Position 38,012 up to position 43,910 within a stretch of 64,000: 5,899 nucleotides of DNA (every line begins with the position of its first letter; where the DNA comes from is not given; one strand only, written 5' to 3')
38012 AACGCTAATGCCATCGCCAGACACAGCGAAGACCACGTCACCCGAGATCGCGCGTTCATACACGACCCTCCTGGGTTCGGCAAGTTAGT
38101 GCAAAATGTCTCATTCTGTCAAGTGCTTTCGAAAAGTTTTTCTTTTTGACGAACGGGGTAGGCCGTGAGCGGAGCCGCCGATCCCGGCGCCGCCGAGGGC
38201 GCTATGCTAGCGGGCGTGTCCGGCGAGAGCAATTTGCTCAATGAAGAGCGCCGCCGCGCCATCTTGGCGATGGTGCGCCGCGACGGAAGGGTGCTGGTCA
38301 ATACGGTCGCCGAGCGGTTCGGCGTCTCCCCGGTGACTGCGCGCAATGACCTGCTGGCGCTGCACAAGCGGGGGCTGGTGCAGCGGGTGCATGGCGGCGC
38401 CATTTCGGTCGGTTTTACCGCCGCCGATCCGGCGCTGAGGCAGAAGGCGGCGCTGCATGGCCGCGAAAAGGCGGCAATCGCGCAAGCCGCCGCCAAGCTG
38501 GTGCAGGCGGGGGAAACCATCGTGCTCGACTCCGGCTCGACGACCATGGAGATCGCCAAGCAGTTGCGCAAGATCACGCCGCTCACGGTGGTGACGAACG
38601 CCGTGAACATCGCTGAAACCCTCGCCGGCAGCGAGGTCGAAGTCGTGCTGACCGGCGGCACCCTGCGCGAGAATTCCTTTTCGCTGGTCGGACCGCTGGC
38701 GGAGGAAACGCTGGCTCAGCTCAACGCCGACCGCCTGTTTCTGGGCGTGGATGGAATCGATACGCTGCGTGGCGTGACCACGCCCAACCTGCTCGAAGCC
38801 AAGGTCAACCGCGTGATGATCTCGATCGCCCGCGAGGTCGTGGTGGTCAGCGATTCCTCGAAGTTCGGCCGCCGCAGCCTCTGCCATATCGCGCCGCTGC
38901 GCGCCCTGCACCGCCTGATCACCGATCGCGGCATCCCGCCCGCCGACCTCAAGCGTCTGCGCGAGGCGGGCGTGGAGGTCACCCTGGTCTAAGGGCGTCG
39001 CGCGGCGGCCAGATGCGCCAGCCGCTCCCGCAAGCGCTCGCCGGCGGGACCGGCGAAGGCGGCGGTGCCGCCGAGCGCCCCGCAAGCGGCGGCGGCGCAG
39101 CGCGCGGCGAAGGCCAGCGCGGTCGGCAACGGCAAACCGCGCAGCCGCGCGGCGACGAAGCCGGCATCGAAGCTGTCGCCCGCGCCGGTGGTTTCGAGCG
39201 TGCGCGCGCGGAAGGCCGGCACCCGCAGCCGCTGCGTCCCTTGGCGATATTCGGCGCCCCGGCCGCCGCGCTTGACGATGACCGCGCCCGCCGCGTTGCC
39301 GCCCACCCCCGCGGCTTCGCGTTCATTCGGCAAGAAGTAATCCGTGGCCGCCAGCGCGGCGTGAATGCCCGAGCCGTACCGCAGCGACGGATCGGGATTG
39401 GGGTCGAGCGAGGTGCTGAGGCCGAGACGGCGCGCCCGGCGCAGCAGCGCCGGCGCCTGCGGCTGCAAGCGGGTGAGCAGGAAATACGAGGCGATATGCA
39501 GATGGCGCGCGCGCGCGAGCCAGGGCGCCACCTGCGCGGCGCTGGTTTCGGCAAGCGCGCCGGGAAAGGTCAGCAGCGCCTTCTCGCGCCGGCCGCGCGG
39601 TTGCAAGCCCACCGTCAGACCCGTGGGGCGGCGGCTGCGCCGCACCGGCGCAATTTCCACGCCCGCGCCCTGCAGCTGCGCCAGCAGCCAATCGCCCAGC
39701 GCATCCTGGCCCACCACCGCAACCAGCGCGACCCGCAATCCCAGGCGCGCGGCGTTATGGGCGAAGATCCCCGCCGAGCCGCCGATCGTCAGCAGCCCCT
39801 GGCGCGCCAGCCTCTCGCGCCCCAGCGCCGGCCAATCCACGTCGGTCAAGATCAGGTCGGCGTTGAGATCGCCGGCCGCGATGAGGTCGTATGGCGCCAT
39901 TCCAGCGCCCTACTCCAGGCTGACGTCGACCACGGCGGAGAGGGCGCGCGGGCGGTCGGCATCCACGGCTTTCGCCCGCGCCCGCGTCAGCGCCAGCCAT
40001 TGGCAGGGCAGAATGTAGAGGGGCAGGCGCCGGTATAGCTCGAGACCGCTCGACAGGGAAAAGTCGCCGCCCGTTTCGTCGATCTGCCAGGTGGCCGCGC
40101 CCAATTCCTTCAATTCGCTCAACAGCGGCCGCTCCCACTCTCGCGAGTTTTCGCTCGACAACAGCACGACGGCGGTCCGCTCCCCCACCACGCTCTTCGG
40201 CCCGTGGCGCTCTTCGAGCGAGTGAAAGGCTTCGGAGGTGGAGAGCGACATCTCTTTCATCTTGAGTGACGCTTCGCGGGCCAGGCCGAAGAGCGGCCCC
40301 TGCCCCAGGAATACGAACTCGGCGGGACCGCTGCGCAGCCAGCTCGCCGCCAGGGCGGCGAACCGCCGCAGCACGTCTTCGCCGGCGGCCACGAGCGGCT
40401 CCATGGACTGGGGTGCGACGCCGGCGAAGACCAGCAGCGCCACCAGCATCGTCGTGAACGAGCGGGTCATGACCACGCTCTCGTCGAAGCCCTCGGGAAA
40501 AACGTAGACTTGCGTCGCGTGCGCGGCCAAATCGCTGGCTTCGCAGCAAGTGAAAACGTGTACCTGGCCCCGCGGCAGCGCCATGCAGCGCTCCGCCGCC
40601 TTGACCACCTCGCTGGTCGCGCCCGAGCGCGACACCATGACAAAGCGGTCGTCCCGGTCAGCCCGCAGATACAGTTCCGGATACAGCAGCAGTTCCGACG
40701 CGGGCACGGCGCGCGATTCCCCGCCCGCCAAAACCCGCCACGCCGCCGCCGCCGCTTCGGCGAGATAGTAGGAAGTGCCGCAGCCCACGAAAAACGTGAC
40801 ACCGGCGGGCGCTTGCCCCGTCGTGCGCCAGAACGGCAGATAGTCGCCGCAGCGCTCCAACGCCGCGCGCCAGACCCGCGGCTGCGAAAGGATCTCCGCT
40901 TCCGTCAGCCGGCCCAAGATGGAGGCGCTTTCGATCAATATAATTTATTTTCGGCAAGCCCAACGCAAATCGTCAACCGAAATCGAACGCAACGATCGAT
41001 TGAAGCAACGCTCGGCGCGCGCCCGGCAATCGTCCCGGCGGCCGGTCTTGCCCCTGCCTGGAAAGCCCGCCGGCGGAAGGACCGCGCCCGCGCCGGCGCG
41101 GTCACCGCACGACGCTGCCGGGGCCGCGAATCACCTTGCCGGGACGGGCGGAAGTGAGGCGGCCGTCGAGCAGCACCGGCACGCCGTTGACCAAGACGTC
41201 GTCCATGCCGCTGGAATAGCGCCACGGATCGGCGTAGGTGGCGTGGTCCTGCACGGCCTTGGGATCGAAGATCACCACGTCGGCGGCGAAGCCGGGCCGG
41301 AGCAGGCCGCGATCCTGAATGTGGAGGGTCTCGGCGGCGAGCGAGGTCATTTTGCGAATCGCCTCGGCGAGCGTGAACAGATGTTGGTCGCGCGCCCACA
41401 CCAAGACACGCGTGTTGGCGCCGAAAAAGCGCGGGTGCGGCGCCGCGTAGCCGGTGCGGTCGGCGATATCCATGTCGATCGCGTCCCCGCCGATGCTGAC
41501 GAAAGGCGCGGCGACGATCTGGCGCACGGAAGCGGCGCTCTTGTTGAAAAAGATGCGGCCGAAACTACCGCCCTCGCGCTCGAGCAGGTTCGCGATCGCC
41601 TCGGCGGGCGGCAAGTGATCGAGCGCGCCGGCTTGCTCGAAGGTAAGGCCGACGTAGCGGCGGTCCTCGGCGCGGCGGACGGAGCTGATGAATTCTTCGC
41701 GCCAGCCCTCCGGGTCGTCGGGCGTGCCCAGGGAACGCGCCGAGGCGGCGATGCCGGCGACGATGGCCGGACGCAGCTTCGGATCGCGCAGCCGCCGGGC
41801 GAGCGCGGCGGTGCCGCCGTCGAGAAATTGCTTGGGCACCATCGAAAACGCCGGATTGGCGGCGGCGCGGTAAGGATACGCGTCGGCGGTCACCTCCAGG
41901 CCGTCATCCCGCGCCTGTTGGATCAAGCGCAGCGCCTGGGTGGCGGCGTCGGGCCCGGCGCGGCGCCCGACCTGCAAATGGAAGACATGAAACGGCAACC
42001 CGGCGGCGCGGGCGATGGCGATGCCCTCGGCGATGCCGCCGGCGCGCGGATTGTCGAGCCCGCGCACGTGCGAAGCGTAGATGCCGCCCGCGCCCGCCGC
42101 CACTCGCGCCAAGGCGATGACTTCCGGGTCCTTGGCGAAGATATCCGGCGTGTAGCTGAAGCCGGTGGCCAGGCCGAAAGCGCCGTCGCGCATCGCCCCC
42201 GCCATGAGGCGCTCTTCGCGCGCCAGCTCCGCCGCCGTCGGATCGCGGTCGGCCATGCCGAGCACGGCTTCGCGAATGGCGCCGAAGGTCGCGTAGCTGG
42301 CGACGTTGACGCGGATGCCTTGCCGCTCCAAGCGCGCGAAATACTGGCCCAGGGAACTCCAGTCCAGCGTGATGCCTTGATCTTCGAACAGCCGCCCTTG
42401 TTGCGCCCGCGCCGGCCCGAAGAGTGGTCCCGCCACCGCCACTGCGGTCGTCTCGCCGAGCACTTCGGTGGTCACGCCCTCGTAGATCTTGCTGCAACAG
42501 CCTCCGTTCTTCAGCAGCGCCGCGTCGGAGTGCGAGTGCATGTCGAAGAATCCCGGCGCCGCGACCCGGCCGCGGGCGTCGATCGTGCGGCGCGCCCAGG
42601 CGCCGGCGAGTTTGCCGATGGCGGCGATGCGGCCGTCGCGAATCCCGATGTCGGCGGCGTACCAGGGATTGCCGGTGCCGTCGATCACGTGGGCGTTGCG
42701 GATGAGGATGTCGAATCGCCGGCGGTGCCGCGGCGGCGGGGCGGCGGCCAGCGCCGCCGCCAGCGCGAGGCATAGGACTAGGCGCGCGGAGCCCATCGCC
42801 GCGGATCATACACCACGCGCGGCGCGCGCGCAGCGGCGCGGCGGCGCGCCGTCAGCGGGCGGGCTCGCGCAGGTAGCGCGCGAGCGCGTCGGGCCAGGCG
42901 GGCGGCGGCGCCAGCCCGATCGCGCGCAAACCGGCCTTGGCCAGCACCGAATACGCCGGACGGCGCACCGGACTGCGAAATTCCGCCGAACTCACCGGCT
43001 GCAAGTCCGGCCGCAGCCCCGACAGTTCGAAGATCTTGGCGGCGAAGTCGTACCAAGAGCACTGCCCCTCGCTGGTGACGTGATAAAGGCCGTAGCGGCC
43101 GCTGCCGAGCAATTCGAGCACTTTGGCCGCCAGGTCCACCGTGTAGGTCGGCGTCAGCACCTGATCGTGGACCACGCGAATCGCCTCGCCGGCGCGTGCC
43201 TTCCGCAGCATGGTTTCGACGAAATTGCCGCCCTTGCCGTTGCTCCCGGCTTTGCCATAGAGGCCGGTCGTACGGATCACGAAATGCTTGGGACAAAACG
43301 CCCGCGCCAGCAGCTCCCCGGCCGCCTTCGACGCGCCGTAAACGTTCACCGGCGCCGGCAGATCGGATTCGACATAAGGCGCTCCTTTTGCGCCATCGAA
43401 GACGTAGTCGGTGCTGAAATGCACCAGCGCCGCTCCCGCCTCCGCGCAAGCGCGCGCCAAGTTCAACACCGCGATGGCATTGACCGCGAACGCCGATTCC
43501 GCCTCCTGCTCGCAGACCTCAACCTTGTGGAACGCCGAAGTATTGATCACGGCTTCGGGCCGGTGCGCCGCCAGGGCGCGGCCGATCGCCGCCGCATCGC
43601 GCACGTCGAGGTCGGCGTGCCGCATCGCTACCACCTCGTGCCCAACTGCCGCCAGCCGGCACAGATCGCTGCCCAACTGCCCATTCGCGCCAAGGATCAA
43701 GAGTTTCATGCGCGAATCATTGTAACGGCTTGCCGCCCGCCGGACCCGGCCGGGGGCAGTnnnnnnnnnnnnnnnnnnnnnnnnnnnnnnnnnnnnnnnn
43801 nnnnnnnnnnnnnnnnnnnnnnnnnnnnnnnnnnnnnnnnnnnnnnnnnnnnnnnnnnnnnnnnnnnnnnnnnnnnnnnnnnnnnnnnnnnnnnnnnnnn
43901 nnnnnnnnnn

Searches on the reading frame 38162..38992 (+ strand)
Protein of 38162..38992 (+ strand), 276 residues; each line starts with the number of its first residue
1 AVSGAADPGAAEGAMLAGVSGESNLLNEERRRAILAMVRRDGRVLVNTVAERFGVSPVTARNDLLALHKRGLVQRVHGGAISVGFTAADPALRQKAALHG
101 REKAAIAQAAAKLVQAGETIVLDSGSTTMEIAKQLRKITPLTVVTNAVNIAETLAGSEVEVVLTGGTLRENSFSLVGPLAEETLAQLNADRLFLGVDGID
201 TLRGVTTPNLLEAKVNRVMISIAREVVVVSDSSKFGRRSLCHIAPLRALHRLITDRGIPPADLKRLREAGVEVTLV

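Call 11: search_protein_families(library=pfam, proteins=[window:38162-38992:+], max_evalue=0.001)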
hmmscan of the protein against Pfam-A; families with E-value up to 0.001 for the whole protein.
window:38162-38992:+ (276 aa): 5 families
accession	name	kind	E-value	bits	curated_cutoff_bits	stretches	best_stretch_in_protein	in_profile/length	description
PF00455.28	DeoRC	-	3.2e-54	183.7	31.8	1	100-256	3-160/160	DeoR C terminal sensor domain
PF08220.18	HTH_DeoR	-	1.7e-15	56.9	21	1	30-82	1-53/57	DeoR-like helix-turn-helix domain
PF08279.18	HTH_11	-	1.4e-05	25.3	25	1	30-71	1-43/55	HTH domain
PF00392.27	GntR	-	8.2e-05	22.6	27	1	33-83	12-64/64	Bacterial regulatory proteins, gntR family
PF19187.6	HTH_PafC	-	0.00034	20.9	32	0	34-98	9-73/115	PafC helix-turn-helix domain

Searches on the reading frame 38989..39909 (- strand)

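Call 11: search_protein_families(library=pfam, proteins=[window:38989-39909:-], max_evalue=0.001)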
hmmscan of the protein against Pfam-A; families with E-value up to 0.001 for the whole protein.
window:38989-39909:- (306 aa): 1 family
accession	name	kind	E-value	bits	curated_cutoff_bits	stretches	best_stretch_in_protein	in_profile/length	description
PF00294.29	PfkB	-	1.2e-38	133.7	25.8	1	11-282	6-296/302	pfkB family carbohydrate kinase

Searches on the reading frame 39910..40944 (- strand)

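Call 11: search_protein_families(library=pfam, proteins=[window:39910-40944:-], max_evalue=0.001)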
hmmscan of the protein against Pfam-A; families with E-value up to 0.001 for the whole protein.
window:39910-40944:- (344 aa): 1 family
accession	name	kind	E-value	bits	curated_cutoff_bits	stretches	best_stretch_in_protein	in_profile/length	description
PF01380.27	SIS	-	7.1e-17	61.9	25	1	51-174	9-129/131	SIS domain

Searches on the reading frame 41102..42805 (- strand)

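Call 11: search_protein_families(library=pfam, proteins=[window:41102-42805:-], max_evalue=0.001)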
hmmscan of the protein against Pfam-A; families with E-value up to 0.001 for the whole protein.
window:41102-42805:- (567 aa): 3 families
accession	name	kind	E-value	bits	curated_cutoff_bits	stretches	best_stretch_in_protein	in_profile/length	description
PF07969.17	Amidohydro_3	-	3.4e-22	80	29.7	1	73-544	1-471/472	Amidohydrolase family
PF01979.26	Amidohydro_1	-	2e-08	34.3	25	1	466-541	272-342/345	Amidohydrolase family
PF00449.26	Urease_alpha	-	1.1e-05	26.1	23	1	27-65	62-98/121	Urease alpha-subunit, N-terminal domain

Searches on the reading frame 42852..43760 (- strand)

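Call 11: search_protein_families(library=pfam, proteins=[window:42852-43760:-], max_evalue=0.001)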
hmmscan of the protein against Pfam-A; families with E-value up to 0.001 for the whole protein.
window:42852-43760:- (302 aa): 4 families
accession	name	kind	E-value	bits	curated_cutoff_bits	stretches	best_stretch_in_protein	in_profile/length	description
PF04321.23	RmlD_sub_bind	-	9.9e-91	304.2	27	1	18-299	1-284/287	RmlD substrate binding domain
PF01370.27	Epimerase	-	8.9e-27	94.5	20.9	1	21-200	2-207/240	NAD dependent epimerase/dehydratase family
PF16363.11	GDP_Man_Dehyd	-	3.6e-17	63.3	27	1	47-187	55-199/332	GDP-mannose 4,6 dehydratase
PF02719.21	Polysacc_synt_2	-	1.7e-11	44.3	20.2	1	51-252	61-252/293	Polysaccharide biosynthesis protein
